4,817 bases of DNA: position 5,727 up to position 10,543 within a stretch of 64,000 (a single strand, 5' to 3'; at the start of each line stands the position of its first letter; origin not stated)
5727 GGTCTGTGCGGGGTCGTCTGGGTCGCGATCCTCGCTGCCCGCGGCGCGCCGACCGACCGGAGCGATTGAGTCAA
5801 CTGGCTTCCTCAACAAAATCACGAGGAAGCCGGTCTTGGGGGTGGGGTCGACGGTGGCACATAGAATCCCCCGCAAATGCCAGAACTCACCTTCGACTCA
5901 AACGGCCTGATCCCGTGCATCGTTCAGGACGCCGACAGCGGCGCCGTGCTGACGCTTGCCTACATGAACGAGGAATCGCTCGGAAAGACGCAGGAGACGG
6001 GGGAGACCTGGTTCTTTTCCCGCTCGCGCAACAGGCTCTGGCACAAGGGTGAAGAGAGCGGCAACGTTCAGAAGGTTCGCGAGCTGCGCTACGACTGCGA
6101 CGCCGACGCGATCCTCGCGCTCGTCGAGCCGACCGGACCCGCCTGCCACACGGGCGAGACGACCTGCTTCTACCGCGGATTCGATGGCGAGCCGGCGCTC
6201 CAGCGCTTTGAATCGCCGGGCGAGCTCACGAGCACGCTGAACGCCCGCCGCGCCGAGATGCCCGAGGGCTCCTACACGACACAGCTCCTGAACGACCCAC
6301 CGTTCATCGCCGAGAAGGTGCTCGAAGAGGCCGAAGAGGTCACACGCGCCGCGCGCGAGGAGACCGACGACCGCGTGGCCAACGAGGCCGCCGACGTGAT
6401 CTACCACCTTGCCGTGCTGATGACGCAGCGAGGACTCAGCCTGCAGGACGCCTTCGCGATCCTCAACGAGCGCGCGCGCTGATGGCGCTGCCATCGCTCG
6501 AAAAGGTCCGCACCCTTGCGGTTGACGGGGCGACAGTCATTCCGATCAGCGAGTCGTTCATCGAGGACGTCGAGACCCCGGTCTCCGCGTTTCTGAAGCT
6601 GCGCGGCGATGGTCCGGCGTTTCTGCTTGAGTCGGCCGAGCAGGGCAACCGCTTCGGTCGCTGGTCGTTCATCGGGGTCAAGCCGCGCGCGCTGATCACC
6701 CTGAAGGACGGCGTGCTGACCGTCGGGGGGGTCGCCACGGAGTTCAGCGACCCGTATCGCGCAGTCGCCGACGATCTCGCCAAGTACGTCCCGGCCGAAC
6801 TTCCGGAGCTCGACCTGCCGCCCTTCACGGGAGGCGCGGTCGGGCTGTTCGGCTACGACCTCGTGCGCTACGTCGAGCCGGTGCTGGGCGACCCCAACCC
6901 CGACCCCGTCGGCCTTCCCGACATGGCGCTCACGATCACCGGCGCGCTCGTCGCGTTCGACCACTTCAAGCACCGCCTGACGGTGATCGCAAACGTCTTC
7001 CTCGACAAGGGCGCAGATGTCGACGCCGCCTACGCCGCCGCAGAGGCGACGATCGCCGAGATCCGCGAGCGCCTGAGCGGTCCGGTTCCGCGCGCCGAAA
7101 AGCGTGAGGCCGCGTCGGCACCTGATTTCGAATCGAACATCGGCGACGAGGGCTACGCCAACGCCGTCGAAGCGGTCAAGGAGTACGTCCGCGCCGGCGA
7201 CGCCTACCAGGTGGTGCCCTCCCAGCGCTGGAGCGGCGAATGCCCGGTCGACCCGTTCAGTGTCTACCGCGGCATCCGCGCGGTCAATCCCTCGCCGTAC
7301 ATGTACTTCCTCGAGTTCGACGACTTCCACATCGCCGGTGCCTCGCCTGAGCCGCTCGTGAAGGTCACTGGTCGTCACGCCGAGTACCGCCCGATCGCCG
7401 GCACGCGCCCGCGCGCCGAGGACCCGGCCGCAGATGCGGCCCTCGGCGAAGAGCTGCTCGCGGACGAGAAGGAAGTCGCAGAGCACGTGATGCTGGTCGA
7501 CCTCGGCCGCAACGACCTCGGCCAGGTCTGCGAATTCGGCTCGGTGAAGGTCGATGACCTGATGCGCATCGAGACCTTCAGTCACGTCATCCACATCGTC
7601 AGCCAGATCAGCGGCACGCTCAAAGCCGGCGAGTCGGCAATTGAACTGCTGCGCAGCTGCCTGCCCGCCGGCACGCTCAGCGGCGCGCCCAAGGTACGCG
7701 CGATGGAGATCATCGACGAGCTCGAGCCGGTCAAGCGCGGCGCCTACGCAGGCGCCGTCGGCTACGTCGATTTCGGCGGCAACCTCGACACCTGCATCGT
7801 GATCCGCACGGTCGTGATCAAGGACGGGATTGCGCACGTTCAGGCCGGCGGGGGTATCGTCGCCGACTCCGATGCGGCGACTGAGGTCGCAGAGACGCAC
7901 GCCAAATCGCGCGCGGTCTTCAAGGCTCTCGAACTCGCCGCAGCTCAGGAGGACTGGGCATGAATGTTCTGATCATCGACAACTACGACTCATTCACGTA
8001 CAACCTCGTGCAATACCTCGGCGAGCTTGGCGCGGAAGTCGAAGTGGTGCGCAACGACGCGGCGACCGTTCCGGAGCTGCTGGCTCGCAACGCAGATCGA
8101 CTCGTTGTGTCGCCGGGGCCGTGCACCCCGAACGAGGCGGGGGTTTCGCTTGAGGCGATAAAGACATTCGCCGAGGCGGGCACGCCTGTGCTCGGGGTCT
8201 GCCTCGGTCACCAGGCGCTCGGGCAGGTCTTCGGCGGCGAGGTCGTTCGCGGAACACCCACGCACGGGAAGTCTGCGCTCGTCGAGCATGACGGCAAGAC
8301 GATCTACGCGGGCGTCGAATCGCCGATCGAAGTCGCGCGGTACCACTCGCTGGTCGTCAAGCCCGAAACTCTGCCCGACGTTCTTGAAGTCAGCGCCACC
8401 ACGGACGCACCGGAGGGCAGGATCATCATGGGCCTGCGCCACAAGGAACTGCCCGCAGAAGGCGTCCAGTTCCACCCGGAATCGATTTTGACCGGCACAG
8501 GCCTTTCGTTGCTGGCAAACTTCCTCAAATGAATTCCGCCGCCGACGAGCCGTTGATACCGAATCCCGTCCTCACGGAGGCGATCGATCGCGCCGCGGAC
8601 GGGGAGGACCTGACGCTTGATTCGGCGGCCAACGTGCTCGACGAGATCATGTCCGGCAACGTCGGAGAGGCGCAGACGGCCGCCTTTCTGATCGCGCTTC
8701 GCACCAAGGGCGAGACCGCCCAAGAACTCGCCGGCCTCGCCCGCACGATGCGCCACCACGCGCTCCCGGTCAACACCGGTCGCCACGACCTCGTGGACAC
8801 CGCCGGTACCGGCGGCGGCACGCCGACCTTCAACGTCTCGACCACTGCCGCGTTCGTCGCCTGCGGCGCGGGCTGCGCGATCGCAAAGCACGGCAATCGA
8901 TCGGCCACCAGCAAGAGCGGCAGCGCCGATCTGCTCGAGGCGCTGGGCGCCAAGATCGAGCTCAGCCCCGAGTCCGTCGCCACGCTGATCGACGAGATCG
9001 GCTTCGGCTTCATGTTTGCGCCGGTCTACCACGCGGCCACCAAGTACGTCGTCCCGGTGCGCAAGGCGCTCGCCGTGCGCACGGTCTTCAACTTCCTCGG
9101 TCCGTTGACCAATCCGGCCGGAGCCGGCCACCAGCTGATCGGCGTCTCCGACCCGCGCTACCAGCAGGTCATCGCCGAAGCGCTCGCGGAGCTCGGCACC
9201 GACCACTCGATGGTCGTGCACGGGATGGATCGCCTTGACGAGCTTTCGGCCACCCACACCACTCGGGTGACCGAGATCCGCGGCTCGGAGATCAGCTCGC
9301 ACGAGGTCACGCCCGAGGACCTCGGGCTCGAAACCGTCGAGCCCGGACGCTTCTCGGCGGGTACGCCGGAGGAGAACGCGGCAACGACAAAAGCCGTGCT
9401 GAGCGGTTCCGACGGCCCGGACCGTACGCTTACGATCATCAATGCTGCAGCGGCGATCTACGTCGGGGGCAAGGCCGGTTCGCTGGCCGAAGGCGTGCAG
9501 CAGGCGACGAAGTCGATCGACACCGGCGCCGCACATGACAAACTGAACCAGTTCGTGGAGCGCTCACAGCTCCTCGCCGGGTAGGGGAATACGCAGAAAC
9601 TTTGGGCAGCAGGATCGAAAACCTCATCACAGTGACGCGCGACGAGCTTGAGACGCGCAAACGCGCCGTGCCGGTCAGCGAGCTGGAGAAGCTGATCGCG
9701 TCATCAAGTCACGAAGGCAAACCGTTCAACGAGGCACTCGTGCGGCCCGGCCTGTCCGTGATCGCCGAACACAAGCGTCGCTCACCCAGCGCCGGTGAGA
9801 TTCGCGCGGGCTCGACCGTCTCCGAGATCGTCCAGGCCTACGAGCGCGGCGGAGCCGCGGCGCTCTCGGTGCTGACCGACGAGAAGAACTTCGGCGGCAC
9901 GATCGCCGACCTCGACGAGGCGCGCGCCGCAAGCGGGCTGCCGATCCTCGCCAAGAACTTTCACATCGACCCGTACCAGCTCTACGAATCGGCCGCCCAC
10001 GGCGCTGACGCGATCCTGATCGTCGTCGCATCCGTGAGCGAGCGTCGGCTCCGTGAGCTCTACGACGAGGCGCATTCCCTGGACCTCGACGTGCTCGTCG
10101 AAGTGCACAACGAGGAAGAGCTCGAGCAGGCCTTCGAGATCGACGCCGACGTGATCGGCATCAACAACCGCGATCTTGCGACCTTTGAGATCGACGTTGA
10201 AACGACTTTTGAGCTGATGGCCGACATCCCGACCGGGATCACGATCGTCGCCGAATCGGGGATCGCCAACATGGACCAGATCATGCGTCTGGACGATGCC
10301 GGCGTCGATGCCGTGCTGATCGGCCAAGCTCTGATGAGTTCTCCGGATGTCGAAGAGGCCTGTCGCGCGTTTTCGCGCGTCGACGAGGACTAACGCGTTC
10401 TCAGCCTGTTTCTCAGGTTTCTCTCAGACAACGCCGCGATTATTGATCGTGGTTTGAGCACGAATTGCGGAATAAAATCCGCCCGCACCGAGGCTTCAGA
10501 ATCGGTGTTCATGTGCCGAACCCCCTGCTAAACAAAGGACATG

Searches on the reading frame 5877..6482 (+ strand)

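Call 65: search_protein_families(library=pfam, proteins=[window:5877-6482:+])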
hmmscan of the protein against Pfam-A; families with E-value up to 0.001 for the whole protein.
window:5877-6482:+ (201 aa): 3 families
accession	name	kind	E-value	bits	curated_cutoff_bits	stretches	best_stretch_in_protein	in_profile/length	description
PF01502.23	PRA-CH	-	1.3e-34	118.3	27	1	27-99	2-74/74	Phosphoribosyl-AMP cyclohydrolase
PF01503.22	PRA-PH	-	8.4e-20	71.4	21.3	1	116-199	3-85/86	Phosphoribosyl-ATP pyrophosphohydrolase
PF03819.22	MazG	-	8.5e-06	26.4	22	1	145-195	7-61/74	MazG nucleotide pyrophosphohydrolase domain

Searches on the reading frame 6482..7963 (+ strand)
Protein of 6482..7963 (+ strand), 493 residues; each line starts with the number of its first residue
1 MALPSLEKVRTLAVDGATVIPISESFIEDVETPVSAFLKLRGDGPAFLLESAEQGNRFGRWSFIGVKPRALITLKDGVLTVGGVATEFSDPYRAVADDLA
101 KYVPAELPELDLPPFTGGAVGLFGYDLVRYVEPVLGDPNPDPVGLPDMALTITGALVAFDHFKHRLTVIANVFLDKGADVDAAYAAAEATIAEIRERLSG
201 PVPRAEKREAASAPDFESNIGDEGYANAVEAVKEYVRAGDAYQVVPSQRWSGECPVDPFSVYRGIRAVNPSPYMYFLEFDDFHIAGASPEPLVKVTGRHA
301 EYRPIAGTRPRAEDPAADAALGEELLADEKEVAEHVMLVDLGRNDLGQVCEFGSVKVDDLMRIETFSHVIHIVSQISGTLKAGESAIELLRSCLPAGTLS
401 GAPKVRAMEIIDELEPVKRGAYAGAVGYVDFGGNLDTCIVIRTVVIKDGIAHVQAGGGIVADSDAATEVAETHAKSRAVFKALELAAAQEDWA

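Call 65: search_protein_families(library=pfam, proteins=[window:6482-7963:+])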
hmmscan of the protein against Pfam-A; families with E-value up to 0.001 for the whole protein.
window:6482-7963:+ (493 aa): 2 families
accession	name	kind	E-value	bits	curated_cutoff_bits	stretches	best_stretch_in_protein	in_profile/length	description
PF00425.24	Chorismate_bind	-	2.1e-92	309.8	27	1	223-475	3-257/257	chorismate binding enzyme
PF04715.19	Anth_synt_I_N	-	3.1e-33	115.4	23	1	29-168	1-140/140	Anthranilate synthase component I, N terminal region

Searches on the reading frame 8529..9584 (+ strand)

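Call 65: search_protein_families(library=pfam, proteins=[window:8529-9584:+])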
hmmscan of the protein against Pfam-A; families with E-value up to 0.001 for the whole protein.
window:8529-9584:+ (351 aa): 2 families
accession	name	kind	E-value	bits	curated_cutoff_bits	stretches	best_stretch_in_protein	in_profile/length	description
PF00591.27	Glycos_transf_3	-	2.6e-83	280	27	1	86-335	2-252/253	Glycosyl transferase family, a/b domain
PF02885.22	Glycos_trans_3N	-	1.1e-22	80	26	1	17-78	2-63/63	Glycosyl transferase family, helical bundle domain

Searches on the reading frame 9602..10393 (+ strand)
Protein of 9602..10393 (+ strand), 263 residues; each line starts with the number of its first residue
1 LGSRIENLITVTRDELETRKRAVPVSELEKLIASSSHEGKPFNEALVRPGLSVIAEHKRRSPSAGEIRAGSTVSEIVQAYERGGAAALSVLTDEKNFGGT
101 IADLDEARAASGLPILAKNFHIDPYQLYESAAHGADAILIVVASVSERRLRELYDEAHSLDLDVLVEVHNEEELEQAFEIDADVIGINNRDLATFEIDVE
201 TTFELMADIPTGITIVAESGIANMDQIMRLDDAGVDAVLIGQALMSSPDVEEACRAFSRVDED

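Call 65: search_protein_families(library=pfam, proteins=[window:9602-10393:+])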
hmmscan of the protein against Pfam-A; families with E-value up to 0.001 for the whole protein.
window:9602-10393:+ (263 aa): 2 families
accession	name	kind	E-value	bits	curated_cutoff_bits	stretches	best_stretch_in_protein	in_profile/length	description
PF00218.27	IGPS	-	7.2e-78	261.7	27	1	7-256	3-253/254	Indole-3-glycerol phosphate synthase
PF01729.25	QRPTase_C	-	4.5e-07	30.2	23.1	1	150-248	70-162/169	Quinolinate phosphoribosyl transferase, C-terminal domain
